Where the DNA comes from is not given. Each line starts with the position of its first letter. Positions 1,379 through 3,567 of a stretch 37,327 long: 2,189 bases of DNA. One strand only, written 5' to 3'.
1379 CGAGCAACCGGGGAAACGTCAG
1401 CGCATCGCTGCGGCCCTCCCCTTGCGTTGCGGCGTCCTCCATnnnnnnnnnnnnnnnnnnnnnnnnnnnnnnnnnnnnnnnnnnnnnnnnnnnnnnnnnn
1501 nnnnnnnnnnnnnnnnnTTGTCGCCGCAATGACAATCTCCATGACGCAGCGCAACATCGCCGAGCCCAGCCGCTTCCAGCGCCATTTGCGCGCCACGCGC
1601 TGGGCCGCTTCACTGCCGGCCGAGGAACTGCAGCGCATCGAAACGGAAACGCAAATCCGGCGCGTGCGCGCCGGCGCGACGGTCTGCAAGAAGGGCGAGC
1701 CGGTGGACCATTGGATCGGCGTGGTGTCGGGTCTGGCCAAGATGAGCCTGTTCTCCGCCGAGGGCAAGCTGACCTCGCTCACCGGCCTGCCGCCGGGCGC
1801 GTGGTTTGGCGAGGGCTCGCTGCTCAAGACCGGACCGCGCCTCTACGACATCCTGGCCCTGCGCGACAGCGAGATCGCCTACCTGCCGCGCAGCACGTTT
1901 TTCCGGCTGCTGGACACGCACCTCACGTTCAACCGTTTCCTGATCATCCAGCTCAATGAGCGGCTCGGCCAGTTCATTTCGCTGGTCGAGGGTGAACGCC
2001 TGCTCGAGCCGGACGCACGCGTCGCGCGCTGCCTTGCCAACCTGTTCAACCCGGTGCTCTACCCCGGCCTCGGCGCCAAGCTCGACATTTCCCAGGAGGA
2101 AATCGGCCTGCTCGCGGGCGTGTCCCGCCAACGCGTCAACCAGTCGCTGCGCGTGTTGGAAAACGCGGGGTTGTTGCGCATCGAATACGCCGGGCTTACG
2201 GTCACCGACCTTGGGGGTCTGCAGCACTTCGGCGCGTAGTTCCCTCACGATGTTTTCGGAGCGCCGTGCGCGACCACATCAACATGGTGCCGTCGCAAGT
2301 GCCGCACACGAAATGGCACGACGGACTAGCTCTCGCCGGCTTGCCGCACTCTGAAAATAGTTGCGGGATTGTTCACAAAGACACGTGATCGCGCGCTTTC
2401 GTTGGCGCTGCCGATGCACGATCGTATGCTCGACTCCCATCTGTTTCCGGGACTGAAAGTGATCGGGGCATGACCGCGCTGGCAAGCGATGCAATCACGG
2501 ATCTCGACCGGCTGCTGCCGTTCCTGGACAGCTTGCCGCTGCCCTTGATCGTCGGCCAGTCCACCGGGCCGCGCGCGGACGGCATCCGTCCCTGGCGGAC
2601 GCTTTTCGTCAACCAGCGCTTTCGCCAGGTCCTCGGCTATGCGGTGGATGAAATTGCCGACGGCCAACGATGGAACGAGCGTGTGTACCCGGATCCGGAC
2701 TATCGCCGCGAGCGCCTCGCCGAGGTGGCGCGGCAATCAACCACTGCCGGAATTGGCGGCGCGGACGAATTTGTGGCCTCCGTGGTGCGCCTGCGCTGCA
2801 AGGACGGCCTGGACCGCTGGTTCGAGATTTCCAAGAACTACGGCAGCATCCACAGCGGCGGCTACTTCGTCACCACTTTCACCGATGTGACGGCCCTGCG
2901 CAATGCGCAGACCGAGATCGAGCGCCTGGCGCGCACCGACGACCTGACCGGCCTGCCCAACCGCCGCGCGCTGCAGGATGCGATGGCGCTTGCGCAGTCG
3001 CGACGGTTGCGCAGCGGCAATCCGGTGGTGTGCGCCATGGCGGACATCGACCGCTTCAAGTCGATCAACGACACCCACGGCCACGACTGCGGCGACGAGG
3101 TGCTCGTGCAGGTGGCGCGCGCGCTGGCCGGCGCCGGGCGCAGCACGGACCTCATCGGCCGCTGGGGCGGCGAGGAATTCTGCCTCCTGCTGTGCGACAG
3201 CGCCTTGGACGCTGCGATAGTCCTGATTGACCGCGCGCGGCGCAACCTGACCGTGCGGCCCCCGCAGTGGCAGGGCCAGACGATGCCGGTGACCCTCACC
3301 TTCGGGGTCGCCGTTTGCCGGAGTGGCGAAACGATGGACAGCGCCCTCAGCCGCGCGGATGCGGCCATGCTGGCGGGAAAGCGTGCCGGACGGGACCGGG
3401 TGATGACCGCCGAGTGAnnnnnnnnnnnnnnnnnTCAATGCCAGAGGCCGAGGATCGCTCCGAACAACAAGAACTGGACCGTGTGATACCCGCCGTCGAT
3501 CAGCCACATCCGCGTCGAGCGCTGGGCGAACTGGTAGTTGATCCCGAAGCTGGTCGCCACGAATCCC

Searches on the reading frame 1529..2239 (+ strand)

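Call 9: search_protein_families(library=pfam, proteins=[window:1529-2239:+], max_evalue=0.01)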
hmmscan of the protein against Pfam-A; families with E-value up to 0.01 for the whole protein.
window:1529-2239:+ (236 aa): 4 families
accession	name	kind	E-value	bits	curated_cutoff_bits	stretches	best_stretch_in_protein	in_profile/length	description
PF00027.35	cNMP_binding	-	1.8e-18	66.7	27.5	1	44-131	2-89/89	Cyclic nucleotide-binding domain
PF13545.12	HTH_Crp_2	-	1.3e-10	41.5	27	1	163-233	1-69/70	Crp-like helix-turn-helix domain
PF12802.13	MarR_2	-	0.00016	22.2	27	1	186-218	19-52/61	MarR family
PF13412.12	HTH_24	-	0.006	16.6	21.9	1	187-217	18-48/48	Winged helix-turn-helix DNA-binding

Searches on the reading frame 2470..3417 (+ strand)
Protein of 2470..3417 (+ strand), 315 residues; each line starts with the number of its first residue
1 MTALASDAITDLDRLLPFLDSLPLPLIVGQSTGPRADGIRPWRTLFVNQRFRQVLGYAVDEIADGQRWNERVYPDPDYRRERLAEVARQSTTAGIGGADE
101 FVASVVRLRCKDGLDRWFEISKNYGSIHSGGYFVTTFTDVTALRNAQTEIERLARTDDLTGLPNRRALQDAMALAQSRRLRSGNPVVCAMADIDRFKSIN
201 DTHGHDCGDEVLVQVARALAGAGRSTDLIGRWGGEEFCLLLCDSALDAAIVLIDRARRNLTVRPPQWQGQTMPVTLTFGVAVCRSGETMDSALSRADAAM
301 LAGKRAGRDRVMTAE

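Call 9: search_protein_families(library=pfam, proteins=[window:2470-3417:+], max_evalue=0.01)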
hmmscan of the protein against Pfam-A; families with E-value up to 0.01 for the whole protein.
window:2470-3417:+ (315 aa): 4 families
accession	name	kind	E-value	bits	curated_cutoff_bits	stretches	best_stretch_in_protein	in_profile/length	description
PF00990.26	GGDEF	-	5.6e-42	143.7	23.8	1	155-310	2-161/161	Diguanylate cyclase, GGDEF domain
PF08447.18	PAS_3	-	5.8e-06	26.9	25.6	1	45-120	2-70/89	PAS fold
PF13188.13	PAS_8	-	0.00012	22.3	21.8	1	18-78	6-57/65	PAS domain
PF13426.13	PAS_9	-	0.0019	18.9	27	1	45-142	14-103/103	PAS domain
